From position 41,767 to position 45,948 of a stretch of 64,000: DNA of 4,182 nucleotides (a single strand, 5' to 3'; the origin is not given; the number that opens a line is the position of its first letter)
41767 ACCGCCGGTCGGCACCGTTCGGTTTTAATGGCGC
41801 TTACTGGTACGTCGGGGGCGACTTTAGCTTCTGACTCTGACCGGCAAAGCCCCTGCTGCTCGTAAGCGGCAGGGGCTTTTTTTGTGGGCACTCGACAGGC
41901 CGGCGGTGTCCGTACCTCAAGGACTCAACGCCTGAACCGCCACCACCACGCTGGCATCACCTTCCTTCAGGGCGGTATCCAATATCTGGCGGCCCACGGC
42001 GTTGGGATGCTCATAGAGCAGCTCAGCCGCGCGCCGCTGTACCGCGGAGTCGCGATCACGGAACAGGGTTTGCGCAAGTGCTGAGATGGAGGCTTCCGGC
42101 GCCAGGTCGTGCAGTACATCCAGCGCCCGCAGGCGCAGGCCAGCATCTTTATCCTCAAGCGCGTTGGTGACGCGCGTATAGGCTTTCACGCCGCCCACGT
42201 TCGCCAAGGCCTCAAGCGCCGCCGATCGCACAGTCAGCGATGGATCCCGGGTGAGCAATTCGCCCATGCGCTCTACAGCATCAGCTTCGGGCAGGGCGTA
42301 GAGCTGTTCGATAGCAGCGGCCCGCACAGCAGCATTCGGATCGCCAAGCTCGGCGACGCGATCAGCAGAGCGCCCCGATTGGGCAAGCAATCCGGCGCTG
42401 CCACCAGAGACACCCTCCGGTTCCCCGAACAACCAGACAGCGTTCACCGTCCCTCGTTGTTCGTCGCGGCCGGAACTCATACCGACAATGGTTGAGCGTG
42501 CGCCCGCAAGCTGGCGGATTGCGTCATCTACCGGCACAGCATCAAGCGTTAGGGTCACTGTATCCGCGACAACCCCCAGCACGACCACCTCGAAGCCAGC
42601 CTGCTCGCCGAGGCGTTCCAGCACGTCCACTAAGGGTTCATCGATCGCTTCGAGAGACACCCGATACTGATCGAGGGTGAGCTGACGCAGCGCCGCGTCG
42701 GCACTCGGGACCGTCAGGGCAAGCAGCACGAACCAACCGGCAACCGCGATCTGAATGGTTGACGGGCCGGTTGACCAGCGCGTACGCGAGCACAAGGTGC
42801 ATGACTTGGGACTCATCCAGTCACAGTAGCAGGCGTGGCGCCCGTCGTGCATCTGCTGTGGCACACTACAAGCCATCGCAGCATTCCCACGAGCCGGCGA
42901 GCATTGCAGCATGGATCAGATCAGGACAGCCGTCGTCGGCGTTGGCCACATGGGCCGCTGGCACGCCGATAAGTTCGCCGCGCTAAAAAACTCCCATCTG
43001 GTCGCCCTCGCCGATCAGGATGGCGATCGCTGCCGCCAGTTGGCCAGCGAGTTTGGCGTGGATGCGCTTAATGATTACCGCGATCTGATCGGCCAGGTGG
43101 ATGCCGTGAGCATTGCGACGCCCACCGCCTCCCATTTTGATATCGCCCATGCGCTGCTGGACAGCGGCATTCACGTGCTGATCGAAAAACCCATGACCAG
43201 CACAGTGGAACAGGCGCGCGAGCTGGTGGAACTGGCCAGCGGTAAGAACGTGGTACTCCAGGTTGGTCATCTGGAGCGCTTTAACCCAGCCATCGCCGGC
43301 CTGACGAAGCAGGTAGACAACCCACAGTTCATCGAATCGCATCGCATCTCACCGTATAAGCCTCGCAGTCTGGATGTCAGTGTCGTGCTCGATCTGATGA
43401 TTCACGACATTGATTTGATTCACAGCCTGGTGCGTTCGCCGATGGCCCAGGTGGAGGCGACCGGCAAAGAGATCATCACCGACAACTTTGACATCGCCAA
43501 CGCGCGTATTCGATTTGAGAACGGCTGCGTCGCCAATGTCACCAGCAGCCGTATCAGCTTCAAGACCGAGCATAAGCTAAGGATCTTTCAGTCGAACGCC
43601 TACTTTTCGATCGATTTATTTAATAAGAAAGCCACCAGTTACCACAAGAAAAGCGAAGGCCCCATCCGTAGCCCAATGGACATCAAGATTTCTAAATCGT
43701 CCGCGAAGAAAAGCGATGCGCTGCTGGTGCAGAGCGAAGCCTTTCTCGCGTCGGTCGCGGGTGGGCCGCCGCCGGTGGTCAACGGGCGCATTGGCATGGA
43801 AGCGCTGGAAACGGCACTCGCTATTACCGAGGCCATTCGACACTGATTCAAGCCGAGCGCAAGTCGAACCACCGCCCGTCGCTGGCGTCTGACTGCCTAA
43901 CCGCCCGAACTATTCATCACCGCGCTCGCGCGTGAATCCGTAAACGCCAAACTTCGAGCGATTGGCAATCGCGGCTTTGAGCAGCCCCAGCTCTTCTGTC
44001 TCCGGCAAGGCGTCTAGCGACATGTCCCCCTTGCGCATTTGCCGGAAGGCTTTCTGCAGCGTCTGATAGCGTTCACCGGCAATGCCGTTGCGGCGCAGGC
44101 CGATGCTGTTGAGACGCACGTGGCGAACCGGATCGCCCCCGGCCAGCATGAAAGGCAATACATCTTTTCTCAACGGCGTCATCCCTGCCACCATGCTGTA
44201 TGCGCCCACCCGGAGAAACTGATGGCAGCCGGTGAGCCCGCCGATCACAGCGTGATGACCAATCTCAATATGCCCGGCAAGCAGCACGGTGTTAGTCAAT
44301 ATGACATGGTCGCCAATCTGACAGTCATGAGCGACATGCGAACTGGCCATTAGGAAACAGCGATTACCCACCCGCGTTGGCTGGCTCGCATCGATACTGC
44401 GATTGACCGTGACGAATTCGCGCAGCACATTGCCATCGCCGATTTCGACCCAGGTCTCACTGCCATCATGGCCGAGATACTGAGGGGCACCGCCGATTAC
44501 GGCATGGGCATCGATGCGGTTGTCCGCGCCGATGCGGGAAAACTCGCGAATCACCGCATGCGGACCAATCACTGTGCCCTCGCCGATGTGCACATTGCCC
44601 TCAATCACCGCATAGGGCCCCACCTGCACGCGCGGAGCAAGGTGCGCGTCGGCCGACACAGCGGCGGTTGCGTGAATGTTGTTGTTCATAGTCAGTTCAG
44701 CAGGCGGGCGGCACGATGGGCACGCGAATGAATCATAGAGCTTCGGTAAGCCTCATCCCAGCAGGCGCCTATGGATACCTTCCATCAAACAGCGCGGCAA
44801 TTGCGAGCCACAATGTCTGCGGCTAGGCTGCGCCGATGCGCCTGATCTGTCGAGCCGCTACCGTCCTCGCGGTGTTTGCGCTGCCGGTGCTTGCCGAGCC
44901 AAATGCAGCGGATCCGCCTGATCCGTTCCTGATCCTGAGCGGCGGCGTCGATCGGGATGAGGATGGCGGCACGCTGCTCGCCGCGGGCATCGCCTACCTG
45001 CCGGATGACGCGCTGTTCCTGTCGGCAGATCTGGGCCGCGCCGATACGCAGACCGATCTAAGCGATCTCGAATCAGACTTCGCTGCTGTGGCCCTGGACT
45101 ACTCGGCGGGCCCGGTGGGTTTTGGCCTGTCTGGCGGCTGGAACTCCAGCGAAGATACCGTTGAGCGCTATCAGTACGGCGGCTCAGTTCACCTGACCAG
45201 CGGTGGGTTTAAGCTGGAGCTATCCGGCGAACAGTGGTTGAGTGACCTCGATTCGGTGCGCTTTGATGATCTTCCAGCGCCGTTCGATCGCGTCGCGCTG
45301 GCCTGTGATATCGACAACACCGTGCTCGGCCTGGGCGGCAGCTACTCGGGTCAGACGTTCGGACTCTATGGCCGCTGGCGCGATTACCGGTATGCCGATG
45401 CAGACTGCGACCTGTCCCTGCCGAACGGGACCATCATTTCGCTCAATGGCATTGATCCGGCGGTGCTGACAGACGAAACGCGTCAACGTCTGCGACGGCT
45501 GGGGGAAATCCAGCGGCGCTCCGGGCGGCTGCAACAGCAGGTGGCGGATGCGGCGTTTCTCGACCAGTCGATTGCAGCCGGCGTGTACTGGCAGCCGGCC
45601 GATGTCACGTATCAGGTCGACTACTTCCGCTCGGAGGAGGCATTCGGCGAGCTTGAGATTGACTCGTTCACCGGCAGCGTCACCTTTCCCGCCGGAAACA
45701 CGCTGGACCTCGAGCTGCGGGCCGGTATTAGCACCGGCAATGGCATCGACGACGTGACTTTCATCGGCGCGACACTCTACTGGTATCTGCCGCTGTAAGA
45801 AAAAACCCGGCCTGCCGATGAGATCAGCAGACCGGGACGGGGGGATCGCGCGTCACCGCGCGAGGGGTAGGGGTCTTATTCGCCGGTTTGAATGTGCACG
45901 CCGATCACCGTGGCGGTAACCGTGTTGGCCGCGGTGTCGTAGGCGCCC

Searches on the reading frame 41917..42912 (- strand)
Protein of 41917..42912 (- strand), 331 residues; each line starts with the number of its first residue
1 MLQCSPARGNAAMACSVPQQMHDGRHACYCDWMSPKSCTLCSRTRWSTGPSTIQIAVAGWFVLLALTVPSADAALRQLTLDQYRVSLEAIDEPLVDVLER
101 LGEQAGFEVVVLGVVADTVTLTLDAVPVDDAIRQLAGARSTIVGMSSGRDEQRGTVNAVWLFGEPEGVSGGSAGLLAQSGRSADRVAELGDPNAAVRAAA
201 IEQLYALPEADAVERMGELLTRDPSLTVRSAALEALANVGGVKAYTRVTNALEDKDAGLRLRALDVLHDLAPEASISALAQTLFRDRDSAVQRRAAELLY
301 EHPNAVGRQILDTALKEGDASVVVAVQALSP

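Call 21: search_protein_families(library=pfam, proteins=[window:41917-42912:-], max_evalue=0.001)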
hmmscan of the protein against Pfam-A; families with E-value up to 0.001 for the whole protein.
window:41917-42912:- (331 aa): 2 families
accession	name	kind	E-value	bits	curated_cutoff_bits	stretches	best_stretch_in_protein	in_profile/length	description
PF13646.12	HEAT_2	-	8e-16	58.5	27.7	2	186-266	5-86/88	HEAT repeats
PF02985.28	HEAT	-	3.4e-09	36.6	23.5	0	219-239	8-27/31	HEAT repeat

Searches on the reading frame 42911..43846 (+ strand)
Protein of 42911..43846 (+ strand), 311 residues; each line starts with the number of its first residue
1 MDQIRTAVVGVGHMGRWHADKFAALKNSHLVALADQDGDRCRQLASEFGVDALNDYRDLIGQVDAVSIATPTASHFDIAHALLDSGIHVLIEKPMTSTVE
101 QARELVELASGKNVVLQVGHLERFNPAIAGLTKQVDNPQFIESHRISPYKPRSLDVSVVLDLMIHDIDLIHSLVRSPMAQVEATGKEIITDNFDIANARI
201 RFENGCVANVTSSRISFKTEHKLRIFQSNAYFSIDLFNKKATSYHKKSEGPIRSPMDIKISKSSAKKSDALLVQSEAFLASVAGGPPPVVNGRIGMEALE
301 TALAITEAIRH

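Call 21: search_protein_families(library=pfam, proteins=[window:42911-43846:+], max_evalue=0.001)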
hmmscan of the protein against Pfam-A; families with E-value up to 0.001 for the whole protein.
window:42911-43846:+ (311 aa): 4 families
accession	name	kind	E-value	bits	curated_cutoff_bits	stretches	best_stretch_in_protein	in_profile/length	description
PF01408.29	GFO_IDH_MocA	-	4e-31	108.6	24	1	4-120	1-120/120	Oxidoreductase family, NAD-binding Rossmann fold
PF22725.1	GFO_IDH_MocA_C3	-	2.4e-10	40.9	27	1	155-230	42-121/124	GFO/IDH/MocA C-terminal domain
PF02894.22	GFO_IDH_MocA_C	-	1.7e-08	35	22.9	1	158-310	42-211/218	Oxidoreductase family, C-terminal alpha/beta domain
PF03807.23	F420_oxidored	-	7.4e-05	23.7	21.6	1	7-82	3-79/94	NADP oxidoreductase coenzyme F420-dependent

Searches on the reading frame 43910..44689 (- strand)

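Call 21: search_protein_families(library=pfam, proteins=[window:43910-44689:-], max_evalue=0.001)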
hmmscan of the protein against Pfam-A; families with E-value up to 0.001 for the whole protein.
window:43910-44689:- (259 aa): 4 families
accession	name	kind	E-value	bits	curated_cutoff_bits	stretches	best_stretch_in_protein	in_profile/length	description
PF00132.30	Hexapep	-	4.4e-23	80.4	27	2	15-48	2-35/36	Bacterial transferase hexapeptide (six repeats)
PF13720.11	Acetyltransf_11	-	1.6e-11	44.9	24.5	1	176-227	1-52/82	Udp N-acetylglucosamine O-acyltransferase; Domain 2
PF25084.1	LbH_EIF2B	-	1.4e-08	35.1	54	0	18-68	7-56/105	EIF2B subunit epsilon LbH domain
PF25087.1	GMPPB_C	-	0.00045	20.3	39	0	17-97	7-85/110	GMPPB C-terminal domain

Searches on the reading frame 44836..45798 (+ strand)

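Call 21: search_protein_families(library=pfam, proteins=[window:44836-45798:+], max_evalue=0.001)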
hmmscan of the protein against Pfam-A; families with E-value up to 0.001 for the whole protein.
window:44836-45798:+ (320 aa): 1 family
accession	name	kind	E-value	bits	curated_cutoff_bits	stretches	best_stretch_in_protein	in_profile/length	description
PF13609.12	Porin_4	-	0.00063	20.1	27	0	67-186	164-273/310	Gram-negative porin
